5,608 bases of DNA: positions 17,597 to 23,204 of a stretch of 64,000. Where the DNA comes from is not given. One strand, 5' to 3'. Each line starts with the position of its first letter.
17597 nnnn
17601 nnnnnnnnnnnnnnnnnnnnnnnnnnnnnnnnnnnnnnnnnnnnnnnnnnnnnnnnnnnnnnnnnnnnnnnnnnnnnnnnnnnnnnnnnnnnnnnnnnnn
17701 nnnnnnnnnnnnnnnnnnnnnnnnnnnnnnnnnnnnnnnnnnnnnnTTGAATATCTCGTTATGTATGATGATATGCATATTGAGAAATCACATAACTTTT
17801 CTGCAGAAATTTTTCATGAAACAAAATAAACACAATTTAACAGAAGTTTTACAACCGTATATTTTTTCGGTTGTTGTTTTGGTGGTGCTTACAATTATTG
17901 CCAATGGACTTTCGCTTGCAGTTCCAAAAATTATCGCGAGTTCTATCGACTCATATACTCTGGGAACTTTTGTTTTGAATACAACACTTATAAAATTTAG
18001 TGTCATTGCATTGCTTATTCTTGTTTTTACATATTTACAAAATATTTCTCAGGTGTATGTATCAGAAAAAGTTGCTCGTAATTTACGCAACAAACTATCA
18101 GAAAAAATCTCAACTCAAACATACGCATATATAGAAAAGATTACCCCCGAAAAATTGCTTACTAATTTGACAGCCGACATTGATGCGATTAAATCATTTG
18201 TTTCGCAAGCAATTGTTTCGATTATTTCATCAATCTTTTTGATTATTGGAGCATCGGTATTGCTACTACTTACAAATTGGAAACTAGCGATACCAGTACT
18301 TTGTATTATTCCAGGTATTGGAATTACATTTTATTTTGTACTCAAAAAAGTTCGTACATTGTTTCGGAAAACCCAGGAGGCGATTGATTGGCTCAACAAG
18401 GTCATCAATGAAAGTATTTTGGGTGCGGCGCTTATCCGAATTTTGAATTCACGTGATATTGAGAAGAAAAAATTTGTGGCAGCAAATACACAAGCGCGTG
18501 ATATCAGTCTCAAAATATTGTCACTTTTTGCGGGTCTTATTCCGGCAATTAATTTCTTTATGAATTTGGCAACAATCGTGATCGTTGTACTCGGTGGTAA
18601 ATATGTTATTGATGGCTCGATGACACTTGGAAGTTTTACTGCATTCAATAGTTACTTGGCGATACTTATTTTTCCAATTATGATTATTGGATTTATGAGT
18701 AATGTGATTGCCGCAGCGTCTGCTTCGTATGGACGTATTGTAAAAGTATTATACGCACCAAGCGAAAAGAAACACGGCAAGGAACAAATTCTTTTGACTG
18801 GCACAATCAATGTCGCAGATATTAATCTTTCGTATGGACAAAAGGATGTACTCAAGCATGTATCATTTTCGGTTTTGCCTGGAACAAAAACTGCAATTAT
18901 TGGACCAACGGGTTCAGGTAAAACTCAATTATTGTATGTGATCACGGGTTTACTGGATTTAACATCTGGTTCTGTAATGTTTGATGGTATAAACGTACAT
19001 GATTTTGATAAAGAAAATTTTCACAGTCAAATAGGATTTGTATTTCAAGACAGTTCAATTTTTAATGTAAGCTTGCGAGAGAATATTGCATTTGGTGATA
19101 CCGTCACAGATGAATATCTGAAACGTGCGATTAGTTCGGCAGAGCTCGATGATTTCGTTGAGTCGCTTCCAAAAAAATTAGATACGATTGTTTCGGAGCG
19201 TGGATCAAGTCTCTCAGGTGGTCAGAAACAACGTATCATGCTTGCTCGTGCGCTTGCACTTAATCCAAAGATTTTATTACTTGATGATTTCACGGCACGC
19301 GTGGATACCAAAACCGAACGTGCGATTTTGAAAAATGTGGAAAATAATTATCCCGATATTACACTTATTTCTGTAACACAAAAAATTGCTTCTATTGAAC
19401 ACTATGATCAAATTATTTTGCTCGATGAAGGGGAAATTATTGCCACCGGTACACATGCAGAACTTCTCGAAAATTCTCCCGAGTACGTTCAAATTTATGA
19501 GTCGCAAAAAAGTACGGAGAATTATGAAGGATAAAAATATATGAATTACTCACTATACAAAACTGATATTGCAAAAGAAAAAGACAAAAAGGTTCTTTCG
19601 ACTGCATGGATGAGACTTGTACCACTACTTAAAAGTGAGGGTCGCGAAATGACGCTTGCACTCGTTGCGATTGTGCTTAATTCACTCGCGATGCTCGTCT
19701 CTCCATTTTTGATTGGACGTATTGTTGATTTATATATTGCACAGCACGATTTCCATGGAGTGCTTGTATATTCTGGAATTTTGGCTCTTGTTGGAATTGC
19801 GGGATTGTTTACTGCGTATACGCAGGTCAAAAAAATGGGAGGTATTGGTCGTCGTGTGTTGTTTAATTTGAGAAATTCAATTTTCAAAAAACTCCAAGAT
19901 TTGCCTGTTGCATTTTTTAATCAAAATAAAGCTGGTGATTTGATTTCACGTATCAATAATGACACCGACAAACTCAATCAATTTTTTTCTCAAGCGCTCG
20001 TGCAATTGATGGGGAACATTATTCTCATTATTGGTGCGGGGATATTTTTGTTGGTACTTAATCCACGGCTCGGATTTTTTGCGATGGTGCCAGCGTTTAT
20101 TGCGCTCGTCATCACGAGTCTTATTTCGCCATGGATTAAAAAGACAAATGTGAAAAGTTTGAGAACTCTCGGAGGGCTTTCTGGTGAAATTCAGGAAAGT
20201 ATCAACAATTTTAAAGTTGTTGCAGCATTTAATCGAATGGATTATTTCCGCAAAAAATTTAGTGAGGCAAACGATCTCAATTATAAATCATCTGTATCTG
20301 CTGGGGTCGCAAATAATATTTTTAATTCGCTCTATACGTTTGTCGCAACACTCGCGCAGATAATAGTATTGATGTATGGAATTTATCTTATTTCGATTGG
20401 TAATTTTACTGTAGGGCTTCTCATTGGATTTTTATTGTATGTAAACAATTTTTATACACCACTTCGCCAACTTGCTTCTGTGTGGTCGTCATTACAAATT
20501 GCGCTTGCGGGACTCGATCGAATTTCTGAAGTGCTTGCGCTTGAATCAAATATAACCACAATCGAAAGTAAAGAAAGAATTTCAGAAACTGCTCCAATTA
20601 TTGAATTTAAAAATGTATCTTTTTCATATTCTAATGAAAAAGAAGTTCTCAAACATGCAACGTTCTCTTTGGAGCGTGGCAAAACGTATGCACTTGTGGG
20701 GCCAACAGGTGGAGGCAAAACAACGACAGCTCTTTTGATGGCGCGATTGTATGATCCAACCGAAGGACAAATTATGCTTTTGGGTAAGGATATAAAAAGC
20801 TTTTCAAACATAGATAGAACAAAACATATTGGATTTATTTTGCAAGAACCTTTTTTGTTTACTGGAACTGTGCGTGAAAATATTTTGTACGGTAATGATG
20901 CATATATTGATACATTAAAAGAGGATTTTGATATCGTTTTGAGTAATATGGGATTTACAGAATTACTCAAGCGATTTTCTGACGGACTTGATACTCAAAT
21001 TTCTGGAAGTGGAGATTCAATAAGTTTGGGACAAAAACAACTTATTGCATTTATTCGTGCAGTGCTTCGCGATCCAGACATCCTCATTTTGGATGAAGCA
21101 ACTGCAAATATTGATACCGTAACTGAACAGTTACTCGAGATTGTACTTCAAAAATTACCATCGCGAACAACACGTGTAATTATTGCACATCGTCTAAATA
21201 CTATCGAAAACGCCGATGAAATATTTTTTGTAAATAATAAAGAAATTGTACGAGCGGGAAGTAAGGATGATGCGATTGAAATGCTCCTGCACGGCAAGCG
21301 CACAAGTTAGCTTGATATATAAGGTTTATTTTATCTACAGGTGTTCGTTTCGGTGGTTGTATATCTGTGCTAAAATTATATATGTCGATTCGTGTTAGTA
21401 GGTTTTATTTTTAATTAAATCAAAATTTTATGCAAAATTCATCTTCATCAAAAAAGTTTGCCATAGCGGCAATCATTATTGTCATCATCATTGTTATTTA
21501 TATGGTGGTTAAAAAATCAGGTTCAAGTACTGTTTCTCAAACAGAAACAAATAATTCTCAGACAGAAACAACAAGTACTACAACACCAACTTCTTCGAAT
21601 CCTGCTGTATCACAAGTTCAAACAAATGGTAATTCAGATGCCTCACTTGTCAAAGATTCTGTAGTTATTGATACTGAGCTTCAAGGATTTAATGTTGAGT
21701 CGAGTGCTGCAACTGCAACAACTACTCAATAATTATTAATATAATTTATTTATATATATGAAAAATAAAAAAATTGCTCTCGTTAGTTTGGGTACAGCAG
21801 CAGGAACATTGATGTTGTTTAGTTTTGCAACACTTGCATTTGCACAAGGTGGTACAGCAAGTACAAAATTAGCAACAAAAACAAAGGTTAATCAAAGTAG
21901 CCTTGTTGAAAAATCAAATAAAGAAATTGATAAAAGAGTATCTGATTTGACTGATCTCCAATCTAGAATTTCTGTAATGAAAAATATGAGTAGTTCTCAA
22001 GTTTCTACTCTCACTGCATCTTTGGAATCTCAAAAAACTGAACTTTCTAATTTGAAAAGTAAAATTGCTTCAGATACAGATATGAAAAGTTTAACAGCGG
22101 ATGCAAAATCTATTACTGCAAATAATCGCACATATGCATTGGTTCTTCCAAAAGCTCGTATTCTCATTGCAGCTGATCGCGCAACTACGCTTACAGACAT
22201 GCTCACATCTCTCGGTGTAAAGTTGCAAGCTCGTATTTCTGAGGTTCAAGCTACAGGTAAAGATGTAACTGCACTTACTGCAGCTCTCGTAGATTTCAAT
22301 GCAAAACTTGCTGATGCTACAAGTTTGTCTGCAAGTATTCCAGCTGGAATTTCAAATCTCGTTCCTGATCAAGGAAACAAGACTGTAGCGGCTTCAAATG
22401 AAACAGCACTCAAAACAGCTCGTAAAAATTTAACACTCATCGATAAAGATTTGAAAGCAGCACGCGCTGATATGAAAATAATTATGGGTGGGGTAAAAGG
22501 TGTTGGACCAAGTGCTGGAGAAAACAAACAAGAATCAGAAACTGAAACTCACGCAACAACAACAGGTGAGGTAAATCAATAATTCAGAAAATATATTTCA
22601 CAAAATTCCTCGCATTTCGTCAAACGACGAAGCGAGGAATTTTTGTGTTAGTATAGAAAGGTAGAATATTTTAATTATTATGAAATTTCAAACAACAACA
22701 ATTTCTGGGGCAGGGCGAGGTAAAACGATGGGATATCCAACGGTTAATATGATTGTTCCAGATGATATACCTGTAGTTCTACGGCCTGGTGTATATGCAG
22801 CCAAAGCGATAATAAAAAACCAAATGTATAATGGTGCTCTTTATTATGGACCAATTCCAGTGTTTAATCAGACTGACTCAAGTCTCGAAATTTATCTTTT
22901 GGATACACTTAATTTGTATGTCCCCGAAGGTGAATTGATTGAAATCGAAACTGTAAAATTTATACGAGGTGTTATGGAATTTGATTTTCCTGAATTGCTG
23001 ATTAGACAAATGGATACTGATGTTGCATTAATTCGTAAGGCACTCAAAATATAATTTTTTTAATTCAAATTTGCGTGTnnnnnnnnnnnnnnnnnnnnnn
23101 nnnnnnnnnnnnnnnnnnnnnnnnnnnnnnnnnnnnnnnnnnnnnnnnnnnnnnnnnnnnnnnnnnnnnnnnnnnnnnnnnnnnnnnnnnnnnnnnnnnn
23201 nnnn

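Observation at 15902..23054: Extracytoplasmic flavinylation module: FMN-binding protein, ApbE, heterodimeric ABC exporter and riboflavin kinase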

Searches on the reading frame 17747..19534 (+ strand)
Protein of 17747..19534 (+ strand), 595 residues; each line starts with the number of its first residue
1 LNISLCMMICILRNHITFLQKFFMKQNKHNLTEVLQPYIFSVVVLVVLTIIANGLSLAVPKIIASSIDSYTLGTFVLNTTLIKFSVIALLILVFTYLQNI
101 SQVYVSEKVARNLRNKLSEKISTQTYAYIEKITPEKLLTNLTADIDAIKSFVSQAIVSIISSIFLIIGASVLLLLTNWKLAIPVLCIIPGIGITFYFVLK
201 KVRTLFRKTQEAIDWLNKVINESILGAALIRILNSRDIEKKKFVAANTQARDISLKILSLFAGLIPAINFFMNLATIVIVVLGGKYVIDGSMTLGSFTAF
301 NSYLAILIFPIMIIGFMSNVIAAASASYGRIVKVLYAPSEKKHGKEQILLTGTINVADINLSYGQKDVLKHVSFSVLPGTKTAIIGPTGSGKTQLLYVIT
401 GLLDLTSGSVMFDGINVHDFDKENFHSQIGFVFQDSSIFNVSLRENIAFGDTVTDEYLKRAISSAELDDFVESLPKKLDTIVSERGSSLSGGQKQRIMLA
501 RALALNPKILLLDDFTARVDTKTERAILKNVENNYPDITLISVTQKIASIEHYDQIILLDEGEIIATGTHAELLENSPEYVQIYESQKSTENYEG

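Call 3: search_protein_families(library=pfam, proteins=[window:17747-19534:+], max_evalue=0.1)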
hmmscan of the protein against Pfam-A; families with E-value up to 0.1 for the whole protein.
window:17747-19534:+ (595 aa): 8 families
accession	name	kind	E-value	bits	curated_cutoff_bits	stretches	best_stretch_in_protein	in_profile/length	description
PF00664.28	ABC_membrane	-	3.2e-40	139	28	1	43-310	2-273/274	ABC transporter transmembrane region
PF00005.33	ABC_tran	-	7.3e-32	111.3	25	1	369-517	1-137/137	ABC transporter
PF02463.25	SMC_N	-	8.2e-06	25.8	40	1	381-557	26-209/220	RecF/RecN/SMC N terminal domain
PF13304.12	AAA_21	-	0.0047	17.5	27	1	382-443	2-70/304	AAA domain, putative AbiEii toxin, Type IV TA system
PF13175.12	AAA_15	-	0.0093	16.1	32.1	1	381-487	25-131/374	AAA ATPase domain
PF13476.12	AAA_23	-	0.014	16.5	27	1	382-473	22-123/201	AAA domain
PF00437.27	T2SSE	-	0.025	13.7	24.9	1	384-406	147-169/370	Type II/IV secretion system protein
PF13555.12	AAA_29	-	0.099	12.8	27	0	379-400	23-43/61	P-loop containing region of AAA domain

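Call 4: search_protein_families(library=ncbifam, proteins=[window:17747-19534:+], max_evalue=0.1)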
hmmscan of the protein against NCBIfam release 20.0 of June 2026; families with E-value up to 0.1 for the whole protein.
window:17747-19534:+ (595 aa): 187 families (the best 25 are shown)
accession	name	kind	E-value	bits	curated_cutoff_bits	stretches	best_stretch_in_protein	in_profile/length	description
TIGR02203.1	MsbA_lipidA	equivalog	1.2e-93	314.5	602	1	32-587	6-569/572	lipid A export permease/ATP-binding protein MsbA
TIGR02204.1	MsbA_rel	hypoth_equivalog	3.5e-87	293.4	780.4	1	31-583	9-571/576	ABC transporter, permease/ATP-binding protein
TIGR03375.1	type_I_sec_LssB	subfamily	8.9e-81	272.1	693.1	1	79-576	186-691/696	type I secretion system permease/ATPase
NF008055.0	PRK10789.1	equivalog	1.2e-80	271.7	845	1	37-588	17-572/590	SmdA family multidrug ABC transporter permease/ATP-binding protein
NF052233.1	CphA_assoc_ABC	equivalog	2.3e-80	270.9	880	1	33-591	177-747/766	cyanophycin metabolism-associated ABC transporter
NF008381.0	PRK11176.1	equivalog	9.1e-76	255.4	867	1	34-587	19-579/582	lipid A ABC transporter ATP-binding protein/permease MsbA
TIGR00958.1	3a01208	subfamily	2.7e-75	254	874.6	1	42-582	164-709/711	antigen peptide transporter 2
NF045513.1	HepA_fam_ABC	equivalog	1.2e-73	248.6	725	1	80-587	93-609/610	heterocyst formation ABC transporter subunit HepA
TIGR03796.1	NHLM_micro_ABC1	equivalog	1.2e-70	238.6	853.3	1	30-583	144-708/710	NHLP family bacteriocin export ABC transporter peptidase/permease/ATPase subunit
TIGR03797.1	NHLM_micro_ABC2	equivalog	2.8e-67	227.7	709.4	1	41-586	137-684/686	NHLP bacteriocin export ABC transporter permease/ATPase subunit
TIGR02857.1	CydD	equivalog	4e-67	227.4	435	1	42-559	5-529/529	thiol reductant ABC exporter subunit CydD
NF008056.1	PRK10790.1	equivalog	1.1e-65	222.4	746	1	36-592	19-580/584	SmdB family multidrug efflux ABC transporter permease/ATP-binding protein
NF010178.0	PRK13657.1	equivalog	7.8e-64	216.1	733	1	35-587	14-570/588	glucan ABC transporter ATP-binding protein/ permease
TIGR01846.1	type_I_sec_HlyB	subfamily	9.1e-64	215.9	725.55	1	46-588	145-693/694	type I secretion system permease/ATPase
NF000474.1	tet_ABC_46_A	exception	1.3e-63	215.4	1250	1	66-591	45-572/574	tetracycline efflux ABC transporter Tet(46) subunit A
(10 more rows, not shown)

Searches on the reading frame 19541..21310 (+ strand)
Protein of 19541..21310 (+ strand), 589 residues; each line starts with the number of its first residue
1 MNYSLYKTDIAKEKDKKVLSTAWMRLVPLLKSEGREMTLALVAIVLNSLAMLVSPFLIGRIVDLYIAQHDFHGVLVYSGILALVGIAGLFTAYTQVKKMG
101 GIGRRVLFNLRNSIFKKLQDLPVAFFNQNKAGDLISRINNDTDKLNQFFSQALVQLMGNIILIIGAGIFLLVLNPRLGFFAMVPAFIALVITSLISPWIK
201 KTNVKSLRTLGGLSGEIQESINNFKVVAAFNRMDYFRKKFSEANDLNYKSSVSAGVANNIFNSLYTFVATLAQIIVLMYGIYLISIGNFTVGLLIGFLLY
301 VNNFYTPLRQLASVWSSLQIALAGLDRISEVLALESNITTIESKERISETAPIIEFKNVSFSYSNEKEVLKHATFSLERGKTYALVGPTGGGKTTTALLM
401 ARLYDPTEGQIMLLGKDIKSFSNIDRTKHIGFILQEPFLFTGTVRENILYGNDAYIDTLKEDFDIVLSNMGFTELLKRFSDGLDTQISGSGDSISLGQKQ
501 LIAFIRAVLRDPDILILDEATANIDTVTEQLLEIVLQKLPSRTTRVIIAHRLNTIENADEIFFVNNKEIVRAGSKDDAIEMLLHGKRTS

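Call 3: search_protein_families(library=pfam, proteins=[window:19541-21310:+], max_evalue=0.1)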
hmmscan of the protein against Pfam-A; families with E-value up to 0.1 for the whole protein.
window:19541-21310:+ (589 aa): 9 families
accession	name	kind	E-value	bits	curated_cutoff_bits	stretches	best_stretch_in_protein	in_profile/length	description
PF00664.28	ABC_membrane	-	2.5e-53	182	28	1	38-307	2-273/274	ABC transporter transmembrane region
PF00005.33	ABC_tran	-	1.9e-27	97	25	1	370-522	1-137/137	ABC transporter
PF02463.25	SMC_N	-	0.00077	19.4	40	1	344-566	135-213/220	RecF/RecN/SMC N terminal domain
PF00448.28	SRP54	-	0.0013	18.8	22.7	1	382-467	3-88/196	SRP54-type protein, GTPase domain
PF13401.12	AAA_22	-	0.0023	18.7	27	1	383-533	8-106/130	AAA domain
PF07728.20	AAA_5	-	0.0032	17.9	22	1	385-419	4-38/139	AAA domain (dynein-related subfamily)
PF00270.35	DEAD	-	0.014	15.6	26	0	377-402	11-36/167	DEAD/DEAH box helicase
PF20720.3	nSTAND3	-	0.026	14.6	27.2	0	369-424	6-60/155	Novel STAND NTPase 3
PF04851.21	ResIII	-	0.095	13.1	22.5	0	368-406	10-49/164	Type III restriction enzyme, res subunit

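Call 4: search_protein_families(library=ncbifam, proteins=[window:19541-21310:+], max_evalue=0.1)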
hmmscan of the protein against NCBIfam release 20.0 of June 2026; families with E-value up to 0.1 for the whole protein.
window:19541-21310:+ (589 aa): 190 families (the best 25 are shown)
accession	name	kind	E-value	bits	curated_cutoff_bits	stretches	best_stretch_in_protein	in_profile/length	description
TIGR00958.1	3a01208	subfamily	3.4e-99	333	874.6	1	13-576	139-698/711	antigen peptide transporter 2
TIGR02203.1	MsbA_lipidA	equivalog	1.1e-92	311.4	602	1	23-579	2-556/572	lipid A export permease/ATP-binding protein MsbA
TIGR02204.1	MsbA_rel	hypoth_equivalog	4e-91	306.4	780.4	1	25-579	8-562/576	ABC transporter, permease/ATP-binding protein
NF052233.1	CphA_assoc_ABC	equivalog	5.6e-91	306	880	1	12-580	161-731/766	cyanophycin metabolism-associated ABC transporter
NF045513.1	HepA_fam_ABC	equivalog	2.2e-82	277.4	725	1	90-578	110-595/610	heterocyst formation ABC transporter subunit HepA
NF010178.0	PRK13657.1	equivalog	2e-78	264.3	733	1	22-579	6-557/588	glucan ABC transporter ATP-binding protein/ permease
TIGR03375.1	type_I_sec_LssB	subfamily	2.2e-78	264.3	693.1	1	8-582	124-692/696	type I secretion system permease/ATPase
NF008381.0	PRK11176.1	equivalog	3.1e-78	263.6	867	1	13-580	4-567/582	lipid A ABC transporter ATP-binding protein/permease MsbA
TIGR01193.1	bacteriocin_ABC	subfamily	2.8e-76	257.5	523.85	1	17-580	138-697/708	peptide cleavage/export ABC transporter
NF008056.1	PRK10790.1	equivalog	9.9e-75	252.2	746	1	23-578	11-561/584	SmdB family multidrug efflux ABC transporter permease/ATP-binding protein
TIGR03796.1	NHLM_micro_ABC1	equivalog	5.2e-74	249.7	853.3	1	22-577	141-697/710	NHLP family bacteriocin export ABC transporter peptidase/permease/ATPase subunit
TIGR01846.1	type_I_sec_HlyB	subfamily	5.2e-73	246.5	725.55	1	37-578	142-678/694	type I secretion system permease/ATPase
TIGR02857.1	CydD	equivalog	8.2e-72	242.8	435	1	37-562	5-527/529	thiol reductant ABC exporter subunit CydD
TIGR03797.1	NHLM_micro_ABC2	equivalog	4e-67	227.2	709.4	1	28-578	129-671/686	NHLP bacteriocin export ABC transporter permease/ATPase subunit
TIGR02868.1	CydC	equivalog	7e-64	216.3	329.05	1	105-552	83-530/530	thiol reductant ABC exporter subunit CydC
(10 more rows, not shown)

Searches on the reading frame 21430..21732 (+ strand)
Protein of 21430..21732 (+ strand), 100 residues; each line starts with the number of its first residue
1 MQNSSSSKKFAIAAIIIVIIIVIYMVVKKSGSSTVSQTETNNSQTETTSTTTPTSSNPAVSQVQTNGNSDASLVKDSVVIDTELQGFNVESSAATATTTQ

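Call 3: search_protein_families(library=pfam, proteins=[window:21430-21732:+], max_evalue=0.1)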
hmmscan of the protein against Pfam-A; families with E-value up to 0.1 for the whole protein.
window:21430-21732:+ (100 aa): 13 families
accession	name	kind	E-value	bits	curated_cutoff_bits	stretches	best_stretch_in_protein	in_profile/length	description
PF09911.14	DUF2140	-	0.0082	16.1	34.3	1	12-85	11-90/187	Uncharacterized protein conserved in bacteria (DUF2140)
PF11027.13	DUF2615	-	0.018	15.5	23.4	1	3-56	48-100/104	Protein of unknown function (DUF2615)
PF17359.7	DUF5385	-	0.019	15.1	25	1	14-46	11-43/217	Family of unknown function (DUF5385)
PF16118.10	DUF4834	-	0.022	16.1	27.8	1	11-59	10-66/99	Domain of unknown function (DUF4834)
PF14221.11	DUF4330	-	0.027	15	27.6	1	12-68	21-76/167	Domain of unknown function (DUF4330)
PF01733.24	Nucleoside_tran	-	0.041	13.7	29.8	1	10-69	66-126/309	Nucleoside transporter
PF04145.20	Ctr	-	0.048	14.6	25.3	1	5-79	20-88/151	Ctr copper transporter family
PF05434.16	Tmemb_9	-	0.05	13.9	28.6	1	8-65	51-109/145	TMEM9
PF10717.14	ODV-E18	-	0.059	13.7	28.1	0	12-62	30-81/87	Occlusion-derived virus envelope protein ODV-E18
PF25184.1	YxzE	-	0.061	14.8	40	1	12-57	6-46/65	YxzE-like putative bacteriocin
PF03348.21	Serinc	-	0.081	12.3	24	1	6-75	283-349/434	Serine incorporator (Serinc)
PF25611.1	KCTD_C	-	0.091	12.8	27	1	35-96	40-101/120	KCTD C-terminal domain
PF05739.25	SNARE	-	0.096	13.1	26.8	0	2-23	31-52/53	SNARE domain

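Call 4: search_protein_families(library=ncbifam, proteins=[window:21430-21732:+], max_evalue=0.1)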
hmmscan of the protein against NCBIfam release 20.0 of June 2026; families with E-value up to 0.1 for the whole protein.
window:21430-21732:+ (100 aa): 14 families
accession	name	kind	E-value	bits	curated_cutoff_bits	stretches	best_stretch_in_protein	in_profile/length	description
NF038218.1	IcmG_DotF_IVB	equivalog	0.00036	20.3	200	1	3-68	40-106/266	type IVB secretion system protein IcmG/DotF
TIGR03931.1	T7SS_Rv3446c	hypoth_equivalog_domain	0.0013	19.1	47.6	1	11-71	5-60/194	type VII secretion-associated protein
TIGR03943.1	TIGR03943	equivalog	0.0025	17.2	88.8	1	4-66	51-112/221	TIGR03943 family putative permease subunit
TIGR03593.1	yidC_nterm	equivalog_domain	0.0065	16.1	58.25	1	8-84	2-82/363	membrane protein insertase YidC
NF042931.1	SAG1386_EF1546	equivalog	0.014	15.5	80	1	12-69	37-95/158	SAG1386/EF1546 family surface-associated protein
NF038246.1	bile_salt_MFS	equivalog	0.026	13.4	400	1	9-62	169-222/408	conjugated bile salt MFS transporter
NF002357.0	PRK01318.2-4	equivalog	0.029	13.1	479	1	2-70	3-67/532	membrane protein insertase YidC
NF052551.1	EnvBioLpgNMYCTU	equivalog_domain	0.034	13.5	250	1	15-84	5-74/227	envelope biogenesis lipoprotein LpqN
NF047523.1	LIC_20245_fam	equivalog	0.038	13.7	190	1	8-55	1-39/222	LIC_20245 family lipoprotein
NF033900.0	T4SS_IcmE_DotG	equivalog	0.042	11.9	750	1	4-72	3-71/1008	type IVB secretion system protein DotG/IcmE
NF050010.1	Zn_HExGHH_YpfJ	equivalog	0.044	13.3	250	1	8-62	21-73/285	KPN_02809 family neutral zinc metallopeptidase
NF050160.1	CbxlyestCULP6MYC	equivalog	0.044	12.9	570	1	11-59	13-59/329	carboxylesterase Culp6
NF049903.1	FTN_0599_fam_GGCT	exception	0.086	12.3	480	1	8-66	4-64/266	gamma-glutamylcyclotransferase ChaC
TIGR04370.1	glyco_rpt_poly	subfamily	0.09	11.7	40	1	6-45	210-249/396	oligosaccharide repeat unit polymerase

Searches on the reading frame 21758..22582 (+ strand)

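Call 3: search_protein_families(library=pfam, proteins=[window:21758-22582:+], max_evalue=0.1)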
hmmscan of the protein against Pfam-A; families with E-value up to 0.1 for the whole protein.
window:21758-22582:+ (274 aa): 6 families
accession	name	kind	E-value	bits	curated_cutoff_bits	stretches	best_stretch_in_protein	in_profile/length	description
PF09969.14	DUF2203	-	0.003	18.7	24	1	110-186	30-92/122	Uncharacterized conserved protein (DUF2203)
PF24622.1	TMP_4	-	0.0085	16.7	27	0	63-126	7-66/77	Tape measure protein domain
PF04108.17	ATG17_like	-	0.02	14.8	43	1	43-187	129-266/355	Autophagy protein ATG17-like domain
PF05791.16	Bacillus_HBL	-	0.037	14.3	29.1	1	50-105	114-169/177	Bacillus haemolytic enterotoxin (HBL)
PF05531.17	NPV_P10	-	0.07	14.1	29.8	0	155-187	22-54/75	Nucleopolyhedrovirus P10 protein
PF16515.11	HIP1_clath_bdg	-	0.082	13.7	28.8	1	36-108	12-80/99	Clathrin-binding domain of Huntingtin-interacting protein 1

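Call 4: search_protein_families(library=ncbifam, proteins=[window:21758-22582:+], max_evalue=0.1)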
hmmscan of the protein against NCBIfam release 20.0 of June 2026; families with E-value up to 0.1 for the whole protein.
window:21758-22582:+ (274 aa): 3 families
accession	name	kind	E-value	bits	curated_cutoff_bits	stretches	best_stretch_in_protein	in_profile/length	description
NF043076.1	PHA_gran_PhaM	subfamily_domain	0.0085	15.6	38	1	54-101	9-52/52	PhaM family polyhydroxyalkanoate granule multifunctional regulatory protein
TIGR04523.1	Mplasa_alph_rch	subfamily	0.017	13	270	1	47-106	273-333/745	helix-rich protein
NF045780.1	TrlF_fam_ATP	equivalog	0.032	12.9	350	1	37-238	462-662/944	TrlF family AAA-like ATPase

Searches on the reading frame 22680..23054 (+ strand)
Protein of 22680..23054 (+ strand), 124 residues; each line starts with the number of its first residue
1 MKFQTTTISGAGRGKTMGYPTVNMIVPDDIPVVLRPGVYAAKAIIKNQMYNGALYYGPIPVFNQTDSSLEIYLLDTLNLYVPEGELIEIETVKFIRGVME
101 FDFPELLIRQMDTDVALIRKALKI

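Call 3: search_protein_families(library=pfam, proteins=[window:22680-23054:+], max_evalue=0.1)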
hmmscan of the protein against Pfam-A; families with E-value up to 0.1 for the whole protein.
window:22680-23054:+ (124 aa): 1 family
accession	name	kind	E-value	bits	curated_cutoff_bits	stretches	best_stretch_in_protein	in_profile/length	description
PF01687.23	Flavokinase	-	5.8e-23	81.9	19.6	1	2-121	6-123/124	Riboflavin kinase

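Call 4: search_protein_families(library=ncbifam, proteins=[window:22680-23054:+], max_evalue=0.1)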
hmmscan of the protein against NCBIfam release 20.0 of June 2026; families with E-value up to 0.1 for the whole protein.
window:22680-23054:+ (124 aa): 9 families
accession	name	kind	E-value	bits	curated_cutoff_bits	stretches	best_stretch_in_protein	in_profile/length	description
NF004160.0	PRK05627.1-3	equivalog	7.2e-19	67.6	295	1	5-123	196-320/325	bifunctional riboflavin kinase/FAD synthetase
NF004162.0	PRK05627.1-5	equivalog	2.5e-14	53.4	241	1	4-122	185-299/304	bifunctional riboflavin kinase/FAD synthetase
TIGR00083.1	ribF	equivalog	1e-13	51.4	184.35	1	6-120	174-287/290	riboflavin biosynthesis protein RibF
NF004158.0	PRK05627.1-1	equivalog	2.3e-11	43.6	396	1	7-117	192-299/304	bifunctional riboflavin kinase/FAD synthetase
NF004161.0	PRK05627.1-4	equivalog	9.9e-11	41.2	461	1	4-116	193-305/324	bifunctional riboflavin kinase/FAD synthetase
NF004159.0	PRK05627.1-2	equivalog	4.3e-08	32.6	306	1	8-122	195-307/326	bifunctional riboflavin kinase/FAD synthetase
NF004163.0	PRK05627.1-6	equivalog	5.3e-08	32.3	315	1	8-122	196-307/313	bifunctional riboflavin kinase/FAD synthetase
NF045965.1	RibF_rel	equivalog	0.016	14.7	200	1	33-98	201-258/279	FAD synthase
NF005518.0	PRK07143.1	equivalog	0.057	12.8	232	1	33-103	197-259/281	hypothetical protein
